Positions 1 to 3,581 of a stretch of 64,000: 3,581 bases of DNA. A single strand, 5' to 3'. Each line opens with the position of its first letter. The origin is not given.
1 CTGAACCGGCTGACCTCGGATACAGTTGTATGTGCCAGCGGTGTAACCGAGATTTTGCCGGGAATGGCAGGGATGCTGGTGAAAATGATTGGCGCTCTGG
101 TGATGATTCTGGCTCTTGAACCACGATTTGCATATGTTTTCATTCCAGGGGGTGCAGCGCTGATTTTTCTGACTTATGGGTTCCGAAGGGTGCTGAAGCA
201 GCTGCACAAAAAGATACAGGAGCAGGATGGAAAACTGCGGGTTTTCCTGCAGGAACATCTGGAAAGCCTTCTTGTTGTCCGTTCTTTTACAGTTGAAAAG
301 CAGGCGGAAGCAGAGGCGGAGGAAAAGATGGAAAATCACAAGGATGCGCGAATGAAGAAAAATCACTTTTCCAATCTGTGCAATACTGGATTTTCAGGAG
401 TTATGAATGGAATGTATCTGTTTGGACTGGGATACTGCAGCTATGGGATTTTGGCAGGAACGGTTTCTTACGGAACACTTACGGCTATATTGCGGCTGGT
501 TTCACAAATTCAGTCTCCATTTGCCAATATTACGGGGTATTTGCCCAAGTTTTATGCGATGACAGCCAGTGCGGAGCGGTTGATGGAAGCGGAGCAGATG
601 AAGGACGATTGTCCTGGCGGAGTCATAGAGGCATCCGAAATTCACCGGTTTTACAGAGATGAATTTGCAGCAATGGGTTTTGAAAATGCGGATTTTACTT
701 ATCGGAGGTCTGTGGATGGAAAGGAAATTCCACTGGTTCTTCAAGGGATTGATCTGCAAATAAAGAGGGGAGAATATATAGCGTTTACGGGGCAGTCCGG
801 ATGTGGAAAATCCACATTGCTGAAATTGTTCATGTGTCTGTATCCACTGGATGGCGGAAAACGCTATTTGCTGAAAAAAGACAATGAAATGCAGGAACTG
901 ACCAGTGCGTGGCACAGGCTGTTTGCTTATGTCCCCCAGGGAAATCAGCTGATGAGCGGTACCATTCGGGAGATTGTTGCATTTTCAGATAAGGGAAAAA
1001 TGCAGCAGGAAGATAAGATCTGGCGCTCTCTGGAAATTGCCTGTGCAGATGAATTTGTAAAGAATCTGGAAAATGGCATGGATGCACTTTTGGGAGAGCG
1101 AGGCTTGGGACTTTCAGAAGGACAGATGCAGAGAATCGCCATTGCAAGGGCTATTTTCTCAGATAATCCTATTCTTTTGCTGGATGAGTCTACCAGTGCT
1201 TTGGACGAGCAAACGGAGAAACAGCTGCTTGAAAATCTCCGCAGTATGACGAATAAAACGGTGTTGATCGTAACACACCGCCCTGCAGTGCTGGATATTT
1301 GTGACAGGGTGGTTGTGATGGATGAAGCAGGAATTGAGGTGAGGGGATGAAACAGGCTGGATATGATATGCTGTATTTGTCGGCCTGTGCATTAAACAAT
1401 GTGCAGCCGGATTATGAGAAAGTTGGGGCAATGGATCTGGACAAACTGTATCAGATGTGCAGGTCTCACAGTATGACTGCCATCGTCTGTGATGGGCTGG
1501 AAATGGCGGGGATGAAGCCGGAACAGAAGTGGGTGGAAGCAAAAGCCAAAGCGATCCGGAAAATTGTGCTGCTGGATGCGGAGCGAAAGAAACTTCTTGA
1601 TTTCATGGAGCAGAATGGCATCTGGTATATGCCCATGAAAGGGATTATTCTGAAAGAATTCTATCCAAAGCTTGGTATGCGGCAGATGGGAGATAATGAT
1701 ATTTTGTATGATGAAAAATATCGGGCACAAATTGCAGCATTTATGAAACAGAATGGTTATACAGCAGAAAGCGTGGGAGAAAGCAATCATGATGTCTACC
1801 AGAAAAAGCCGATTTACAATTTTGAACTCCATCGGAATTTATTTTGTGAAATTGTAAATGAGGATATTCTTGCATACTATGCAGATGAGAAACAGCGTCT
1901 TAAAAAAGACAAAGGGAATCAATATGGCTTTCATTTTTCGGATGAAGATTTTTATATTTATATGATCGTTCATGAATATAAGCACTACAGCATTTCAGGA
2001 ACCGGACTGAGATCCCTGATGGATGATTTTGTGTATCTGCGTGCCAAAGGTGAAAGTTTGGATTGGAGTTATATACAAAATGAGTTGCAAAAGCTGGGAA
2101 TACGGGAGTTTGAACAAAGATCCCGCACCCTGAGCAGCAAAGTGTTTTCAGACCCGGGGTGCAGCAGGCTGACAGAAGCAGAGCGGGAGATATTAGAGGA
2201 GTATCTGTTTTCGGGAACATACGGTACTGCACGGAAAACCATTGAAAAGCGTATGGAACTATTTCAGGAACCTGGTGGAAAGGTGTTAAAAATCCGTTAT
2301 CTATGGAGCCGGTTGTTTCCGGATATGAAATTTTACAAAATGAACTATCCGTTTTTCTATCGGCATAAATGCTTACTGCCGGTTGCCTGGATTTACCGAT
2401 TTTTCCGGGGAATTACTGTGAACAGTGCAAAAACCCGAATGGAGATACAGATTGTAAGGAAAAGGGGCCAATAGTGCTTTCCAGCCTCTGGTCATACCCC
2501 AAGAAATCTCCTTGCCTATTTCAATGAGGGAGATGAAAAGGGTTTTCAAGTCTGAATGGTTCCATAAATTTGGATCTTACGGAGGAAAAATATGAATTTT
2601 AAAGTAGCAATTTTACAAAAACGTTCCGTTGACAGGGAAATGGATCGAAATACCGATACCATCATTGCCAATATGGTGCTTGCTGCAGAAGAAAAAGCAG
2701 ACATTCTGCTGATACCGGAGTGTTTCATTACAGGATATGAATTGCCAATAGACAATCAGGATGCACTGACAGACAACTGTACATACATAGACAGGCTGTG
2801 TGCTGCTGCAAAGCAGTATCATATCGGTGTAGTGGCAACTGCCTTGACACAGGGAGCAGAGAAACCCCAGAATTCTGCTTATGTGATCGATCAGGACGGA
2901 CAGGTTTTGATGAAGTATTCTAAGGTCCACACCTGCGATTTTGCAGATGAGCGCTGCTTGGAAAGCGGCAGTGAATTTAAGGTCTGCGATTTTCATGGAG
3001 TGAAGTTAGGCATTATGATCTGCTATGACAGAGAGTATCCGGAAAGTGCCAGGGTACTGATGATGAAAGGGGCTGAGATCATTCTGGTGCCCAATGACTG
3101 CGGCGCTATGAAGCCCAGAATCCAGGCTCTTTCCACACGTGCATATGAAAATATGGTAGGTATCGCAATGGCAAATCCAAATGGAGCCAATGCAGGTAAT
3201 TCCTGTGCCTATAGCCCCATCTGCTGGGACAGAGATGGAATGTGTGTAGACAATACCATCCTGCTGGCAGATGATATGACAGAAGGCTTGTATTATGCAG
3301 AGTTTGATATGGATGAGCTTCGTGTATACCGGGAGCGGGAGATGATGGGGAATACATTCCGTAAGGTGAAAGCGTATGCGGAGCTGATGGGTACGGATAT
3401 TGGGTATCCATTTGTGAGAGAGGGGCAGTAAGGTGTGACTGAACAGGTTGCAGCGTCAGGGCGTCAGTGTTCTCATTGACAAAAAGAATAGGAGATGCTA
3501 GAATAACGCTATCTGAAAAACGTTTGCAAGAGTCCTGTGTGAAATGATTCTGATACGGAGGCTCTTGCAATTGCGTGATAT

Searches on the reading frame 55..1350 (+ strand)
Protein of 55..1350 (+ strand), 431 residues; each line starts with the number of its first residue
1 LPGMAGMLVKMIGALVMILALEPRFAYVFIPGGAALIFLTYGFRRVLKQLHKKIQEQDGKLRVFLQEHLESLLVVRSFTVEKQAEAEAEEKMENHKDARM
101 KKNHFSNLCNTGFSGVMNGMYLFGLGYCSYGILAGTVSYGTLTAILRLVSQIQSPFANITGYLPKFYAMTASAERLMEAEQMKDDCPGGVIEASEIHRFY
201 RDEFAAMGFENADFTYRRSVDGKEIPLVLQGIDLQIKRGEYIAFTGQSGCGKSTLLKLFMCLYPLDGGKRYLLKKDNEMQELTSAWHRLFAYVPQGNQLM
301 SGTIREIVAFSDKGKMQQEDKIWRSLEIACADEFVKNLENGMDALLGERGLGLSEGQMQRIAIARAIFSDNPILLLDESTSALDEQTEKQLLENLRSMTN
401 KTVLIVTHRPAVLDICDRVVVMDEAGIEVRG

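Call 83: search_protein_families(library=pfam, max_evalue=0.00001, proteins=[window:55-1350:+])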
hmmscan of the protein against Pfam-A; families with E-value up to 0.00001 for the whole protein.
window:55-1350:+ (431 aa): 3 families
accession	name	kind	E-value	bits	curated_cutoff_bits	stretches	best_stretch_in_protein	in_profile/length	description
PF00005.33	ABC_tran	-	5.8e-25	88.9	25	1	229-381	1-137/137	ABC transporter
PF00664.28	ABC_membrane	-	8.7e-19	68.7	28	1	7-156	125-274/274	ABC transporter transmembrane region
PF02463.25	SMC_N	-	5.8e-06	26.3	40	0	353-422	137-211/220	RecF/RecN/SMC N terminal domain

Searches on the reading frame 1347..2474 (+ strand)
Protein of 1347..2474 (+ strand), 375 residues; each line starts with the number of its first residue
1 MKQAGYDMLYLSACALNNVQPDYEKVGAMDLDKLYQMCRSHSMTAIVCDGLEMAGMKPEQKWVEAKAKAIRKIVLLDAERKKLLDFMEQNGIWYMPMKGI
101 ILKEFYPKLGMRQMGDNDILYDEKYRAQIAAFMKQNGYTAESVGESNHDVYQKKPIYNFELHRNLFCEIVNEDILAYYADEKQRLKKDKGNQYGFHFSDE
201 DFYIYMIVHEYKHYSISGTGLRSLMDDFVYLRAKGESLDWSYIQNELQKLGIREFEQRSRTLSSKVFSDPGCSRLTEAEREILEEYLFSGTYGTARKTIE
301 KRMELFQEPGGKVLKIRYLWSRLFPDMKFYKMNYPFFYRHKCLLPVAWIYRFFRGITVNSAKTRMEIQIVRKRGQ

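Call 83: search_protein_families(library=pfam, max_evalue=0.00001, proteins=[window:1347-2474:+])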
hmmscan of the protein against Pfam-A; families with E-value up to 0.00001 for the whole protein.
window:1347-2474:+ (375 aa): 1 family
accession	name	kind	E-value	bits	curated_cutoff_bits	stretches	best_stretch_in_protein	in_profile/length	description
PF14907.12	NTP_transf_5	-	9.5e-43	147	31.2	1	29-267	3-248/249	Uncharacterised nucleotidyltransferase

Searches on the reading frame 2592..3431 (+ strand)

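Call 83: search_protein_families(library=pfam, max_evalue=0.00001, proteins=[window:2592-3431:+])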
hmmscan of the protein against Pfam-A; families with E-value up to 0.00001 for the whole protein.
window:2592-3431:+ (279 aa): 1 family
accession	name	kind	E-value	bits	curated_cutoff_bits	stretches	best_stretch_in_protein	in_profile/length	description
PF00795.27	CN_hydrolase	-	2e-32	113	23.2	1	4-247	1-255/256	Carbon-nitrogen hydrolase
